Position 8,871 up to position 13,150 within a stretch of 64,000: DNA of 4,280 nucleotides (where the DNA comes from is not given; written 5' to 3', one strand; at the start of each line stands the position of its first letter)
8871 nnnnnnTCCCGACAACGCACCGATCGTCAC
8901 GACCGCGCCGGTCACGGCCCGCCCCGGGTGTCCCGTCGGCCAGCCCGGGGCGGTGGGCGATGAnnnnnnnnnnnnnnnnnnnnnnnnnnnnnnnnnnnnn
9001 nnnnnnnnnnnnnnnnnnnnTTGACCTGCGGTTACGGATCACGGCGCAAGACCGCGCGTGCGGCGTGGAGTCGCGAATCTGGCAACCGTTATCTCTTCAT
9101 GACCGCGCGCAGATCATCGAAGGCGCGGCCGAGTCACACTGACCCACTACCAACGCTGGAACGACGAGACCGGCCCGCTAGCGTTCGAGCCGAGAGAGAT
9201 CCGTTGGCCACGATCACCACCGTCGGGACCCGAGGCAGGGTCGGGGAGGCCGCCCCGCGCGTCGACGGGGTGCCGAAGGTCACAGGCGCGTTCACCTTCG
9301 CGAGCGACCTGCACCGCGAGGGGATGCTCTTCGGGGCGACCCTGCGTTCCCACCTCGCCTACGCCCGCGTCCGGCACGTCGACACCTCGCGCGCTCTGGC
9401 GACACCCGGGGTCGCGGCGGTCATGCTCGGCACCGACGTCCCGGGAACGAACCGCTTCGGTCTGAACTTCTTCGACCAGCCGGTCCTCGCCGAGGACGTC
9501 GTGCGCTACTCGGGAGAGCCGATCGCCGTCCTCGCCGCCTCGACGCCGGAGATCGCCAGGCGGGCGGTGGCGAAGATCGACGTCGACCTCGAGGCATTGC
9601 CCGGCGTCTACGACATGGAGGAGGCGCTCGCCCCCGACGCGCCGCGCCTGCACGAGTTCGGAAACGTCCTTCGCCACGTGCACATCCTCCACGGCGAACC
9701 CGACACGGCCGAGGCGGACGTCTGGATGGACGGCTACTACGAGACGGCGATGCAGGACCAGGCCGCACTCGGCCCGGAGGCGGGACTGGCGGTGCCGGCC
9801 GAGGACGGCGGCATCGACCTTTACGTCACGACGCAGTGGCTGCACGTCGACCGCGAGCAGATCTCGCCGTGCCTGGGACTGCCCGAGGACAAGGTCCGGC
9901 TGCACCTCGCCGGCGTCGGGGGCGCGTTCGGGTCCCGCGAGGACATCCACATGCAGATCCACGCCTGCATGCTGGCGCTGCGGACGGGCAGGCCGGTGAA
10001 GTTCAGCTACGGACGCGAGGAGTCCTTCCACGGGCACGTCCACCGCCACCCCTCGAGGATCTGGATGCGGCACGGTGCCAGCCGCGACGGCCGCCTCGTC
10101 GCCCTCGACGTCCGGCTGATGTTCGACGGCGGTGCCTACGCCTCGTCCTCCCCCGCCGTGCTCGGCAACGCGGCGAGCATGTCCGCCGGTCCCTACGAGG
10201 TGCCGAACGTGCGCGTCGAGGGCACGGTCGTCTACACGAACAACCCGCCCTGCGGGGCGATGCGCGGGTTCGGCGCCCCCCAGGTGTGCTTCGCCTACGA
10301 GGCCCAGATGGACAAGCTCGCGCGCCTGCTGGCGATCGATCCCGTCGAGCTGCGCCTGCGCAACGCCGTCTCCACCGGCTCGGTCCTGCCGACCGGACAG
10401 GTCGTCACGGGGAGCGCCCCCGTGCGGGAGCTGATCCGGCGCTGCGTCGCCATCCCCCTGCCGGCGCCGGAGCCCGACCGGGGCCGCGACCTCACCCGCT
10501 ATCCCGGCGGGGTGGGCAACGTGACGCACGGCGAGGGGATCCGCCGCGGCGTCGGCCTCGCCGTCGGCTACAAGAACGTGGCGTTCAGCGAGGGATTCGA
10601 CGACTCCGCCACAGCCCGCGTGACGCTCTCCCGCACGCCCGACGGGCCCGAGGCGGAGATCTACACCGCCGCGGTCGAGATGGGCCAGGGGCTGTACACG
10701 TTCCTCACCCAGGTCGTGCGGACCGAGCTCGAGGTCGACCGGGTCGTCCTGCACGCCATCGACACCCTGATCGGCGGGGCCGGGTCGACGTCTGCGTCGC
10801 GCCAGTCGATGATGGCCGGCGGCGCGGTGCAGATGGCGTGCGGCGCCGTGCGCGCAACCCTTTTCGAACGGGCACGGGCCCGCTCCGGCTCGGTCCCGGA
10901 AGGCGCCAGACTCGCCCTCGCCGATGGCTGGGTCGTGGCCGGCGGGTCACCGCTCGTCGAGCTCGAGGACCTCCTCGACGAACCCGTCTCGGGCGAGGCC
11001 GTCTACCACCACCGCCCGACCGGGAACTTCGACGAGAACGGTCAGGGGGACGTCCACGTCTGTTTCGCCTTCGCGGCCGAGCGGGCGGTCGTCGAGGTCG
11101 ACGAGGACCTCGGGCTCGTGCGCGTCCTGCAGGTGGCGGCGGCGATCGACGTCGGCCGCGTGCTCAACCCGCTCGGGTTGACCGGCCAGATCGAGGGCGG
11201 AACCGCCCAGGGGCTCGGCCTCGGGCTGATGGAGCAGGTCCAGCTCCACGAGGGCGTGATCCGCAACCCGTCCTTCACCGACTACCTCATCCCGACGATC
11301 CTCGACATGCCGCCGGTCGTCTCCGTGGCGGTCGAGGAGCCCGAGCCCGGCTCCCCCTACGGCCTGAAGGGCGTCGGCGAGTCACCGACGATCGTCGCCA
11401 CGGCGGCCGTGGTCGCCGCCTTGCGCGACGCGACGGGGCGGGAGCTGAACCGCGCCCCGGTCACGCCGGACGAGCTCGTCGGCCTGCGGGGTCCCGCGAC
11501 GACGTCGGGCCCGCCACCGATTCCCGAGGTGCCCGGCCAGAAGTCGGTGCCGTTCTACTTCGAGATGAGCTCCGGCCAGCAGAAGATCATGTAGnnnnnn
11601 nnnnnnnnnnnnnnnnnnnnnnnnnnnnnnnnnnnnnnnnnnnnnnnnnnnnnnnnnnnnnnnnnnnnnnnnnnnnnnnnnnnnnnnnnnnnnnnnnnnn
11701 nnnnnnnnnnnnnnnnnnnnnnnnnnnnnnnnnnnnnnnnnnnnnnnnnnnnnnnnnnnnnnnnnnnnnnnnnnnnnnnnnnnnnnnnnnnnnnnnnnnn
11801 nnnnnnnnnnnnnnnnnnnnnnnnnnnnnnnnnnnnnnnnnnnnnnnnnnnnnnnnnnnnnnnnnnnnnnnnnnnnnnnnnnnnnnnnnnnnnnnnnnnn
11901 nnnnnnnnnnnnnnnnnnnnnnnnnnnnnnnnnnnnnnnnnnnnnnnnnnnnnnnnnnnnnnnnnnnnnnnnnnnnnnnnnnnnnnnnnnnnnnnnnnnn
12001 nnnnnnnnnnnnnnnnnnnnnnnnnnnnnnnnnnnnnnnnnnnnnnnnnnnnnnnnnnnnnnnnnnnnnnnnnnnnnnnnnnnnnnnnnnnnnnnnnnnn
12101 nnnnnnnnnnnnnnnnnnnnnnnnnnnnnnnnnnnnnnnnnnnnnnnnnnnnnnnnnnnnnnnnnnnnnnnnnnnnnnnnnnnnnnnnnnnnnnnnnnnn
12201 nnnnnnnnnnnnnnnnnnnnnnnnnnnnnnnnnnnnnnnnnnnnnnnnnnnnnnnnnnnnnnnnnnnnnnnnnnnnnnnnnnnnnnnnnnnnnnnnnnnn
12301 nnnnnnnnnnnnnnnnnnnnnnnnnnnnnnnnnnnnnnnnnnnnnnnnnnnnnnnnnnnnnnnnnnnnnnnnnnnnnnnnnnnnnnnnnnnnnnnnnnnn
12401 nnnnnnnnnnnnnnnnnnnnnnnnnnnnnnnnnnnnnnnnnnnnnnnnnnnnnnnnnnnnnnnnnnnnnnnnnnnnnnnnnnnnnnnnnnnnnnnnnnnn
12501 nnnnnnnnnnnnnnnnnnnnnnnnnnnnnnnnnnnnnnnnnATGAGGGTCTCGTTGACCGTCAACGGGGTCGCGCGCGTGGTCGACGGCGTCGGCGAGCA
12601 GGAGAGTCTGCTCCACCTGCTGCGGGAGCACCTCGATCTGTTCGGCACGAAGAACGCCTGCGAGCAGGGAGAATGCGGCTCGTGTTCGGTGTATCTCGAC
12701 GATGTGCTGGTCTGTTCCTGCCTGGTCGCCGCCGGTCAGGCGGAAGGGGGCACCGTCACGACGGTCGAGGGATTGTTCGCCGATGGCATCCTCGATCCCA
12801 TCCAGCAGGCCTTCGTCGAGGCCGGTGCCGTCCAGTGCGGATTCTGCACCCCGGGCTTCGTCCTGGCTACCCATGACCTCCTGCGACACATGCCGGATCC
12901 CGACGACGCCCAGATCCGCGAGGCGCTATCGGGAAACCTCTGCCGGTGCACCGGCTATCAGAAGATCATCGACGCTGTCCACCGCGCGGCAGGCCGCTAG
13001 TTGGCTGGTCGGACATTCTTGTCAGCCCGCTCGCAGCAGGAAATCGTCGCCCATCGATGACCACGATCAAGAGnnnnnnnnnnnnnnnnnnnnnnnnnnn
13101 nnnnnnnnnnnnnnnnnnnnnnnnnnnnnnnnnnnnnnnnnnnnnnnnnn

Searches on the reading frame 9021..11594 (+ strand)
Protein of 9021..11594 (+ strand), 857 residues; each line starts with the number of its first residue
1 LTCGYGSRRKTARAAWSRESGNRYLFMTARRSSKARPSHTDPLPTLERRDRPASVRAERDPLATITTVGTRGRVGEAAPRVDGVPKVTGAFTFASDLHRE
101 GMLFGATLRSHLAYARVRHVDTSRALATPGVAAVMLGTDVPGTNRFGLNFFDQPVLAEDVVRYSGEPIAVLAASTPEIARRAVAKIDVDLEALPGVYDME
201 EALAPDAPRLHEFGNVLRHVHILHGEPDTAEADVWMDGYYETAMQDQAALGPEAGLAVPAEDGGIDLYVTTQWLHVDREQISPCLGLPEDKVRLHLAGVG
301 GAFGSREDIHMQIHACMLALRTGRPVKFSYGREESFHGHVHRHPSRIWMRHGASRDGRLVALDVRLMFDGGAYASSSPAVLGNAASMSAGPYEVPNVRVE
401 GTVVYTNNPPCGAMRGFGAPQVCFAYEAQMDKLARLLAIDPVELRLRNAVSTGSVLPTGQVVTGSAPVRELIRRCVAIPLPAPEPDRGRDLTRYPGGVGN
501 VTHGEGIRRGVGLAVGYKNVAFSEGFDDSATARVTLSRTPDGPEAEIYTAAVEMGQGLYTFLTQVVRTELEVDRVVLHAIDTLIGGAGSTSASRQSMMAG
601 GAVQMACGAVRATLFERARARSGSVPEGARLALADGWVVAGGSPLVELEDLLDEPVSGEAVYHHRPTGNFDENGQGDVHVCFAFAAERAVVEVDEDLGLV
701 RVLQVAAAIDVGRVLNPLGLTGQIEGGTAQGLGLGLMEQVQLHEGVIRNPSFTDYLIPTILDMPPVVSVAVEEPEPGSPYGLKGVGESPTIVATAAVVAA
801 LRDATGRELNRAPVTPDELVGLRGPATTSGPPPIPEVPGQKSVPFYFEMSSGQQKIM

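Call 77: search_protein_families(library=ncbifam, proteins=[window:9021-11594:+], max_evalue=1e-10)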
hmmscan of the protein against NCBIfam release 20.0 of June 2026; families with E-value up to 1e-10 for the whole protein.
window:9021-11594:+ (857 aa): 13 families
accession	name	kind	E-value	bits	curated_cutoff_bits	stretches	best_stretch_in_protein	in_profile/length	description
TIGR03196.1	pucD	equivalog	1.8e-253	843.4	783.65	1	77-822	6-757/763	xanthine dehydrogenase subunit D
TIGR03311.1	Se_dep_XDH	equivalog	5.4e-134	448.2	830.45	2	66-472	154-563/848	selenium-dependent xanthine dehydrogenase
NF043082.1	XdhA_XDHase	equivalog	4.7e-127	425.1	780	1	74-820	1-749/758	xanthine dehydrogenase subunit XdhA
TIGR03194.1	4hydrxCoA_A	equivalog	1.1e-122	411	994.55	1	79-820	2-743/746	4-hydroxybenzoyl-CoA reductase subunit alpha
NF007426.0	PRK09970.1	equivalog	8.3e-121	404.4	916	1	73-819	5-751/761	xanthine dehydrogenase molybdenum-binding subunit XdhA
NF045668.1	pterin_aldehy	equivalog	4.3e-95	319.6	1100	1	74-819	175-900/905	molybdopterin-dependent aldehyde oxidoreductase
NF041018.1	glyceraldDH_alpha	equivalog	5.9e-94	315.9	790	2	74-452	3-394/741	glyceraldehyde dehydrogenase subunit alpha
TIGR02965.1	xanthine_xdhB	equivalog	1e-77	262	849.5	1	86-806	13-730/758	xanthine dehydrogenase molybdopterin binding subunit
NF040766.1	CODH_aero_grp5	exception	1.5e-72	244.9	950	2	74-645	5-582/785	aerobic carbon-monoxide dehydrogenase large subunit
NF041671.1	peri_hyde_PaoC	equivalog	3.7e-64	217.4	1180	1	73-820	17-728/735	aldehyde oxidoreductase molybdenum-binding subunit PaoC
TIGR02416.1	CO_dehy_Mo_lg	equivalog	5.3e-57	193.5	991.15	2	89-451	8-396/770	aerobic carbon-monoxide dehydrogenase large subunit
TIGR03313.1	Se_sel_red_Mo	hypoth_equivalog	2.7e-56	190.8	1101.9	1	228-819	367-945/951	molybdopterin-dependent oxidoreductase Mo/Fe-S-binding subunit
TIGR02969.1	mam_aldehyde_ox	subfamily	5.1e-47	160.1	1912.3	1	75-805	577-1279/1330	aldehyde oxidase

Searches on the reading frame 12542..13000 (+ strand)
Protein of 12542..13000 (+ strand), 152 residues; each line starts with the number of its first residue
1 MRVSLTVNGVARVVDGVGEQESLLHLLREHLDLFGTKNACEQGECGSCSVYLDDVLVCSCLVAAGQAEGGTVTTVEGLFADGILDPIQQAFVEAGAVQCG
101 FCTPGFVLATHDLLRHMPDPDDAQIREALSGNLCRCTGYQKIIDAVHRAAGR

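Call 7: search_protein_families(library=pfam, proteins=[window:12542-13000:+], max_evalue=0.01)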
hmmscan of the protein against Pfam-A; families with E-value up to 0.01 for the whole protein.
window:12542-13000:+ (152 aa): 3 families
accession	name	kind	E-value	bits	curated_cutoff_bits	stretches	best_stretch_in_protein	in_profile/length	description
PF01799.25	Fer2_2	-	5e-33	113.5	30.3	1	74-147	1-75/75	[2Fe-2S] binding domain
PF00111.32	Fer2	-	3.6e-06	27.2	21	1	6-57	2-52/77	2Fe-2S iron-sulfur cluster binding domain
PF13085.11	Fer2_3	-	0.0012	19.3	27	1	37-74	49-85/107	2Fe-2S iron-sulfur cluster binding domain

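Call 8: search_protein_families(library=ncbifam, proteins=[window:12542-13000:+], max_evalue=0.001)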
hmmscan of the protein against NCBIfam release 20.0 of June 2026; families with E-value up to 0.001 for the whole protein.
window:12542-13000:+ (152 aa): 11 families
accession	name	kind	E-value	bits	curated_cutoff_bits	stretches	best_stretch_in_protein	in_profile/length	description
NF043084.2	XdhC_XDHase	equivalog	1.6e-50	170.5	217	1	2-149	2-149/151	xanthine dehydrogenase subunit XdhC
TIGR03198.1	pucE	equivalog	2.4e-47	160.2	254.3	1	3-150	4-149/151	xanthine dehydrogenase subunit E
NF041020.1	glyceraldDH_gamma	equivalog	8.8e-47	158.7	290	1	1-151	11-160/164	glyceraldehyde dehydrogenase subunit gamma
TIGR03193.1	4hydroxCoAred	equivalog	8.7e-46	155.5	257.8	1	4-150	3-148/148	4-hydroxybenzoyl-CoA reductase subunit gamma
NF045668.1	pterin_aldehy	equivalog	2.7e-43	148.2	1100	1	3-150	3-152/905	molybdopterin-dependent aldehyde oxidoreductase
TIGR03311.1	Se_dep_XDH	equivalog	9.3e-41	139.8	830.45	1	5-150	3-144/848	selenium-dependent xanthine dehydrogenase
NF007387.0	PRK09908.1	equivalog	3.3e-40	137.1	212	1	4-148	10-154/159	xanthine dehydrogenase iron sulfur-binding subunit XdhC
TIGR02963.1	xanthine_xdhA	equivalog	3.9e-40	137.9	467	1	5-149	3-157/468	xanthine dehydrogenase small subunit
NF008514.0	PRK11433.1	equivalog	4e-35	121.3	322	2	1-111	51-160/218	aldehyde dehydrogenase iron-sulfur subunit PaoA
TIGR02969.1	mam_aldehyde_ox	subfamily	1.8e-28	98.6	1912.3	1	6-147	6-158/1330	aldehyde oxidase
TIGR03313.1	Se_sel_red_Mo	hypoth_equivalog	7e-16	57.1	1101.9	1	6-151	2-146/951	molybdopterin-dependent oxidoreductase Mo/Fe-S-binding subunit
